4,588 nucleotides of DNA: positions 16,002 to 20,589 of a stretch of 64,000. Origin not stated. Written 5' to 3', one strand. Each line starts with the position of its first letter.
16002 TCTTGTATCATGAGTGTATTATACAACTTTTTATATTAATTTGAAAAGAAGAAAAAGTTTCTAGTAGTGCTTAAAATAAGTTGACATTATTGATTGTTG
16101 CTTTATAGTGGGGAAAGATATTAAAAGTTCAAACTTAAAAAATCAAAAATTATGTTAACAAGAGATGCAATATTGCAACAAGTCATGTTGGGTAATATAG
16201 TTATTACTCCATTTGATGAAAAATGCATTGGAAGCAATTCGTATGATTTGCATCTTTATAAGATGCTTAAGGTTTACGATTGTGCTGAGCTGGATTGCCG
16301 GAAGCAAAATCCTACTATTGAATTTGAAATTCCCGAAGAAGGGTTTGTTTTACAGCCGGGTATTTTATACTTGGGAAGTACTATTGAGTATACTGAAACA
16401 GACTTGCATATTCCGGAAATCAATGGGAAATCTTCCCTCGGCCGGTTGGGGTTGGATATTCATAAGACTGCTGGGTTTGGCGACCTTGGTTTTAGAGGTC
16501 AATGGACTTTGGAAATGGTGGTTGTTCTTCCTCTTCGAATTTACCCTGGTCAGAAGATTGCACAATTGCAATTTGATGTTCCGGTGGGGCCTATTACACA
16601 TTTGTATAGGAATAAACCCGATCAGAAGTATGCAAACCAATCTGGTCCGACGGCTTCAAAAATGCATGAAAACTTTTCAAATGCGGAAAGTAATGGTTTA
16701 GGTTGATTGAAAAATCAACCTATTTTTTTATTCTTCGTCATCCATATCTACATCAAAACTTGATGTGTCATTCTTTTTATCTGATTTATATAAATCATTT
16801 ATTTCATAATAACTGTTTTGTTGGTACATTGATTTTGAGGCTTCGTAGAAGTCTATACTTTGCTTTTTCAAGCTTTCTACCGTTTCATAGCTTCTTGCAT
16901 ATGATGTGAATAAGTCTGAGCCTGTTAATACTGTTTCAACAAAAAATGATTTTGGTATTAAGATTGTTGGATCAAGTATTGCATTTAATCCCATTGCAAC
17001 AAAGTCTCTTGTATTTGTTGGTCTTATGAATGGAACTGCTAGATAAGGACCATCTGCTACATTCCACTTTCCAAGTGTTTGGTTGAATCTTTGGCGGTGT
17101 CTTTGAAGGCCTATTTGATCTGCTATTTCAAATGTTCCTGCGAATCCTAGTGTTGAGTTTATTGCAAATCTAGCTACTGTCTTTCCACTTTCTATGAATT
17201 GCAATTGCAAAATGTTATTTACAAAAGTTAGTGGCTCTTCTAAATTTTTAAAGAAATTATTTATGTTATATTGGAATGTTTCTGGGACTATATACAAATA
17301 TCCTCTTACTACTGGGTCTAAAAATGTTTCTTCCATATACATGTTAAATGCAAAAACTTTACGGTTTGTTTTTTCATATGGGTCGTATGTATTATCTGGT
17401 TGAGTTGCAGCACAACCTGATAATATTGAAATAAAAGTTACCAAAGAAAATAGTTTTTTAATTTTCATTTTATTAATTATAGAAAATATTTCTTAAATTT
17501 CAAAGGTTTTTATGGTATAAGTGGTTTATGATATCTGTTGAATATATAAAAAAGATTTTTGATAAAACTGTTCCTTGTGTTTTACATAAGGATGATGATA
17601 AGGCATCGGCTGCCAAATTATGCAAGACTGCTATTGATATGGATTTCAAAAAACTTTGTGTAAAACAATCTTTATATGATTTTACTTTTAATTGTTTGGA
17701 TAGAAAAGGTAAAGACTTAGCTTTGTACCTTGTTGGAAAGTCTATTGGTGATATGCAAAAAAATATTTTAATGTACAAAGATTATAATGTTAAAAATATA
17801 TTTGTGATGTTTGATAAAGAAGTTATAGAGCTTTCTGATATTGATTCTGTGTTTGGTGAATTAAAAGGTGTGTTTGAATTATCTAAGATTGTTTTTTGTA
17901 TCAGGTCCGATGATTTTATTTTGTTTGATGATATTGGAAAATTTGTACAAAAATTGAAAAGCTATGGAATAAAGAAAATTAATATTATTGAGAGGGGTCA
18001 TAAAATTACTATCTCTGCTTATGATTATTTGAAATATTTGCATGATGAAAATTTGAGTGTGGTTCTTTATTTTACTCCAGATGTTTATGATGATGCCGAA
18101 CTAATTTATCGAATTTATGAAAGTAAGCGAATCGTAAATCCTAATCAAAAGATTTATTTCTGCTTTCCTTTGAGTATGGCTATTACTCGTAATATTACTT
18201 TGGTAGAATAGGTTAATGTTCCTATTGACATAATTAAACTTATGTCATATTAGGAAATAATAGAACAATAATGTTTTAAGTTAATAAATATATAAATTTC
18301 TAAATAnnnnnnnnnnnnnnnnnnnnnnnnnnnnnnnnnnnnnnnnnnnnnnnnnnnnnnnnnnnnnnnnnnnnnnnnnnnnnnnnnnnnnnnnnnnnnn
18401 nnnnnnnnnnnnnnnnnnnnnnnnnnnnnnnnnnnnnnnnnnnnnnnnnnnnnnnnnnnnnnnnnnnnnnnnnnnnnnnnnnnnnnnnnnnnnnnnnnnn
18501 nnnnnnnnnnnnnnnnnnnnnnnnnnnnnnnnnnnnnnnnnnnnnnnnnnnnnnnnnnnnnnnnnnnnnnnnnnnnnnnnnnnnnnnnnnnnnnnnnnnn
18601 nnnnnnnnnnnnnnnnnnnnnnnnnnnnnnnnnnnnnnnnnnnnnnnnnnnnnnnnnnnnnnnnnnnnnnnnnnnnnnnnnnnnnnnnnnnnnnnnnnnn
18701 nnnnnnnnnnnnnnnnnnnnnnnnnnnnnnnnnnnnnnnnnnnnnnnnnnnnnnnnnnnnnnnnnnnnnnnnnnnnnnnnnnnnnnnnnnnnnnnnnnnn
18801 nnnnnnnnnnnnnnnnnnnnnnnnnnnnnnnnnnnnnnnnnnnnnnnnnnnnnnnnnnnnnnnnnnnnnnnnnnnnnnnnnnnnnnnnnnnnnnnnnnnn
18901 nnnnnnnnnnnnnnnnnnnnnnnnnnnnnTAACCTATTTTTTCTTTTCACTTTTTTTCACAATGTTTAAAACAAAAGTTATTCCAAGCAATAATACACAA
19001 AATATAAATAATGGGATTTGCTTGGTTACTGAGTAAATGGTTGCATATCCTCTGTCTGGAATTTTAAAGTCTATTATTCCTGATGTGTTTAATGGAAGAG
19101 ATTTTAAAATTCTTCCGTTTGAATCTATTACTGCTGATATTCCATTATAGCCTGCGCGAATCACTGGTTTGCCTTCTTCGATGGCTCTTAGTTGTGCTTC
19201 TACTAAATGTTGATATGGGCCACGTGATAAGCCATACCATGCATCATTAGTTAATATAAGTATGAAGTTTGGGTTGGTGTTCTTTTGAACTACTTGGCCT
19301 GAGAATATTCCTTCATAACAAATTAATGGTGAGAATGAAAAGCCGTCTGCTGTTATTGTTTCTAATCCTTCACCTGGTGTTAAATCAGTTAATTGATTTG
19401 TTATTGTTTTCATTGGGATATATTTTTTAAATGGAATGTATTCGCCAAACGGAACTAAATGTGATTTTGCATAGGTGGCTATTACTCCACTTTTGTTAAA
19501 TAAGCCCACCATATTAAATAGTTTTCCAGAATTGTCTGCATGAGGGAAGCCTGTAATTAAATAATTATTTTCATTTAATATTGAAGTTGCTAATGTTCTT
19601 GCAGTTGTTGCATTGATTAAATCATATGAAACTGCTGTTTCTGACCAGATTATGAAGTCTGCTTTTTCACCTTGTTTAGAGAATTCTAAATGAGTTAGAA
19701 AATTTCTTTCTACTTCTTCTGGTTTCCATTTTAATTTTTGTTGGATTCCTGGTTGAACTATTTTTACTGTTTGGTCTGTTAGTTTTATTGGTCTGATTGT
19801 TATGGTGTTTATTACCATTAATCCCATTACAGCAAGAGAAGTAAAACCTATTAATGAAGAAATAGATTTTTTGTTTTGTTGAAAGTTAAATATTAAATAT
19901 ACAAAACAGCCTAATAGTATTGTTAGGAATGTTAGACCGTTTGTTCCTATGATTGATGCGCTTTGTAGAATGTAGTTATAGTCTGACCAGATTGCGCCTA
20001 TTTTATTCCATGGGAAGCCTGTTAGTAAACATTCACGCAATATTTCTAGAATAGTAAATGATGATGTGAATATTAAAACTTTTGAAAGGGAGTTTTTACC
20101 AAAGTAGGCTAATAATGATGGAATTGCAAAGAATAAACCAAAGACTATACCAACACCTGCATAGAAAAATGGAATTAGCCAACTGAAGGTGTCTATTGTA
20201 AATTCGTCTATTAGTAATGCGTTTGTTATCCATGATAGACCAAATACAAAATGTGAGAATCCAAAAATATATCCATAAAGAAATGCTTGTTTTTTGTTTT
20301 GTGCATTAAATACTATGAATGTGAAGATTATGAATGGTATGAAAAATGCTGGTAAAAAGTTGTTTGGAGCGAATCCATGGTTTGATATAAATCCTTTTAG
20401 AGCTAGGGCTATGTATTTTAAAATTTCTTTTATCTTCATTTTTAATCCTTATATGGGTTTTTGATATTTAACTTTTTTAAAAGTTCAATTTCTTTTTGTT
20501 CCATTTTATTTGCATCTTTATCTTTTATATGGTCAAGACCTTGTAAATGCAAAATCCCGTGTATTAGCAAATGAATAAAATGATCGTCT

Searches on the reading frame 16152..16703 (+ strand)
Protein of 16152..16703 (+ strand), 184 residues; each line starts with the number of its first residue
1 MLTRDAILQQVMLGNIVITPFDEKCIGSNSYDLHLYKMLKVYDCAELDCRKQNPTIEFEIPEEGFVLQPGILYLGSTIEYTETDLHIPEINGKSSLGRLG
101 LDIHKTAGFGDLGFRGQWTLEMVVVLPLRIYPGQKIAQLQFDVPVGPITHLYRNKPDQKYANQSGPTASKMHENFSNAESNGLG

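Call 99: search_solved_structures(query=window:16152-16703:+, max_evalue=0.001)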
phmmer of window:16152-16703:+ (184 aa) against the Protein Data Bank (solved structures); distinct sequences matched with E-value up to 0.001: 11.
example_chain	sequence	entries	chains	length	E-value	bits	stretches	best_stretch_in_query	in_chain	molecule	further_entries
2qxx_A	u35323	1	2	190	9.2e-27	97.2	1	7-176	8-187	Deoxycytidine triphosphate deaminase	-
4a6a_A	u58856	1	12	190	3.4e-26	95.3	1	7-176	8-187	DEOXYCYTIDINE TRIPHOSPHATE DEAMINASE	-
2qlp_A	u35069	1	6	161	6.3e-21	78.1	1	7-140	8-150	Deoxycytidine triphosphate deaminase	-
1ogh_A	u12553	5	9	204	4.3e-17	65.6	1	64-172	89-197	BIFUNCTIONAL DEAMINASE/DIPHOSPHATASE | dCTP deaminase, dUMP-forming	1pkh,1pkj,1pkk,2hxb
3gf0_A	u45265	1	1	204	1.1e-16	64.3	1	64-172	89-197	dCTP deaminase, dUMP-forming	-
2hxd_A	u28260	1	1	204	2.8e-16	63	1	64-172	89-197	dCTP deaminase, dUMP-forming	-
1xs1_A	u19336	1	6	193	5.4e-14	55.5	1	62-172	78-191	Deoxycytidine triphosphate deaminase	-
2v9x_A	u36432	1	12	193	1.4e-13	54.2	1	62-172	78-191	DEOXYCYTIDINE TRIPHOSPHATE DEAMINASE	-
1xs4_A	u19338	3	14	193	3.2e-13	53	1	62-172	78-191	Deoxycytidine triphosphate deaminase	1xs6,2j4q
4xjc_A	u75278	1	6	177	1.2e-12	51.1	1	8-172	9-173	Deoxycytidine triphosphate deaminase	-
2j4h_A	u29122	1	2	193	1.4e-12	50.9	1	62-172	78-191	DEOXYCYTIDINE TRIPHOSPHATE DEAMINASE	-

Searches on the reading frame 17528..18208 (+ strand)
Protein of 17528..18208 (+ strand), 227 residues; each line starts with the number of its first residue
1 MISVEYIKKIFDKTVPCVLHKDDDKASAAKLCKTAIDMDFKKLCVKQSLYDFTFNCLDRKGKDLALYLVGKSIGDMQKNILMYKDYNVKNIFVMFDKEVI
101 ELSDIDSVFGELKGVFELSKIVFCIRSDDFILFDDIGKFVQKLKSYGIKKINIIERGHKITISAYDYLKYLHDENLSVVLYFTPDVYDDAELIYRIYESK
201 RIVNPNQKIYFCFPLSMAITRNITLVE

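Call 7: search_protein_families(library=pfam, proteins=[window:17528-18208:+], max_evalue=10)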
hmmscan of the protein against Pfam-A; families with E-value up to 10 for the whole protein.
window:17528-18208:+ (227 aa): 3 families
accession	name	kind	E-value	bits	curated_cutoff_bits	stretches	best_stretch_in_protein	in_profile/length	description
PF24931.1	ACT_ACR9_3rd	-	0.044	14.3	27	1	164-223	26-88/98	ACR9-like, ACT-like domain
PF06293.20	Kdo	-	0.072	13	21.3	1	57-106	115-165/207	Lipopolysaccharide kinase (Kdo/WaaP) family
PF11121.13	DUF2639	-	0.31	11.5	27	1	139-156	8-21/38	Protein of unknown function (DUF2639)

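Call 8: search_protein_families(library=ncbifam, proteins=[window:17528-18208:+], max_evalue=10)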
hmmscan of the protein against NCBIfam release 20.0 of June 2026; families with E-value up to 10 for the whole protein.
window:17528-18208:+ (227 aa): 1 family
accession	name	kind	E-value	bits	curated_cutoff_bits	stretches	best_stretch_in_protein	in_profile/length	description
TIGR03112.1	6_pyr_pter_rel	hypoth_equivalog_domain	0.031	14.6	69.35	1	121-174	31-85/113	6-pyruvoyl tetrahydropterin synthase-related domain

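Call 22: search_protein_families(library=padloc, proteins=[window:17528-18208:+], max_evalue=10)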
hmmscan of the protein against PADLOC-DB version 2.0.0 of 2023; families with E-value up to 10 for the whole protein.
window:17528-18208:+ (227 aa): 0 families

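Call 23: search_protein_families(library=phrogs, proteins=[window:17528-18208:+], max_evalue=10)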
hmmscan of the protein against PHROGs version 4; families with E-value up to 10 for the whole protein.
window:17528-18208:+ (227 aa): 1 family
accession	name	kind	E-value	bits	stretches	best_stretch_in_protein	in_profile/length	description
phrog_3521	-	unknown function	0.31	12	1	81-124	7-48/57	-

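Call 65: list_cluster_members(proteins=[P0001, P0003, window:17528-18208:+, window:18937-20439:-])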
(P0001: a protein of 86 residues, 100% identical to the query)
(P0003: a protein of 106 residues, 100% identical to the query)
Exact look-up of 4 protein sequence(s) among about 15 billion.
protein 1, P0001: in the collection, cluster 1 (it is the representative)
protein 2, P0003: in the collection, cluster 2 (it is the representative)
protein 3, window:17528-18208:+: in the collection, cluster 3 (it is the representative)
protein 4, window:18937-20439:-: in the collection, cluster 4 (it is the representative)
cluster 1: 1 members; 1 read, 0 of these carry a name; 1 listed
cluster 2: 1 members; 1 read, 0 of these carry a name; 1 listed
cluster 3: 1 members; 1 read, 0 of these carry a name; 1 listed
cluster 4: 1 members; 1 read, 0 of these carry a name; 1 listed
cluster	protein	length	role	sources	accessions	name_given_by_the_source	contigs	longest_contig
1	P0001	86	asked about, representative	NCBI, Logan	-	-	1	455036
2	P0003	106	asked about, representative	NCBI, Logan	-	-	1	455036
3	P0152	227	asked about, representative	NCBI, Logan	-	-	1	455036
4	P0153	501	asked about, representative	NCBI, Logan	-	-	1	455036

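Call 75: find_homologous_proteins(query=window:17528-18208:+, max_evalue=1)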
Query window:17528-18208:+ (227 aa): 1 proteins with E <= 1 among 234 candidates.
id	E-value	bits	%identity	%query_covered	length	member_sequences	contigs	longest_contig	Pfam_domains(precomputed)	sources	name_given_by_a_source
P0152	2.9e-143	493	100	100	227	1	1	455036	-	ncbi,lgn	-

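Call 100: search_solved_structures(query=window:17528-18208:+, max_evalue=1)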
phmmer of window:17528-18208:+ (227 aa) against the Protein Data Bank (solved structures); distinct sequences matched with E-value up to 1: 0.

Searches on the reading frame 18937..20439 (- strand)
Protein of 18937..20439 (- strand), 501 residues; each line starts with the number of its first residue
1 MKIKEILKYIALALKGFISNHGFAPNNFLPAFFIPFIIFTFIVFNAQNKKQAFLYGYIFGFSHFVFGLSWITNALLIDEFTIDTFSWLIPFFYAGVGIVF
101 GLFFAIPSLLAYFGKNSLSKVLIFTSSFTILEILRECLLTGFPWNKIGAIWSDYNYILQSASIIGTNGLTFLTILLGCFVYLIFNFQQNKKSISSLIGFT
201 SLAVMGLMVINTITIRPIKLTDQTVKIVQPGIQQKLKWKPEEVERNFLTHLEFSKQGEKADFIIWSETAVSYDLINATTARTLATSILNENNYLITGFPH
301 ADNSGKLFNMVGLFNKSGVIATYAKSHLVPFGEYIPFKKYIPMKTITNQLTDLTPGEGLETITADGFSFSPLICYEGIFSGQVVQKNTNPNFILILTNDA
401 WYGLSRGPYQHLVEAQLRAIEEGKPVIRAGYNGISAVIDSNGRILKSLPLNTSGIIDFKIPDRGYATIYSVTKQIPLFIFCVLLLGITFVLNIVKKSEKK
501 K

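Call 42: find_related_loci(query=window:18937-20439:-, collection=genome_contigs, flank=8000)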
Query window:18937-20439:- (501 aa) in genome_contigs; peptide patterns used: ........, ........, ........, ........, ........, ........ (x = any residue, [..] = any of these).
101 stretches matched a pattern, but none encodes a relative of the query by tblastn (E <= 1e-3).
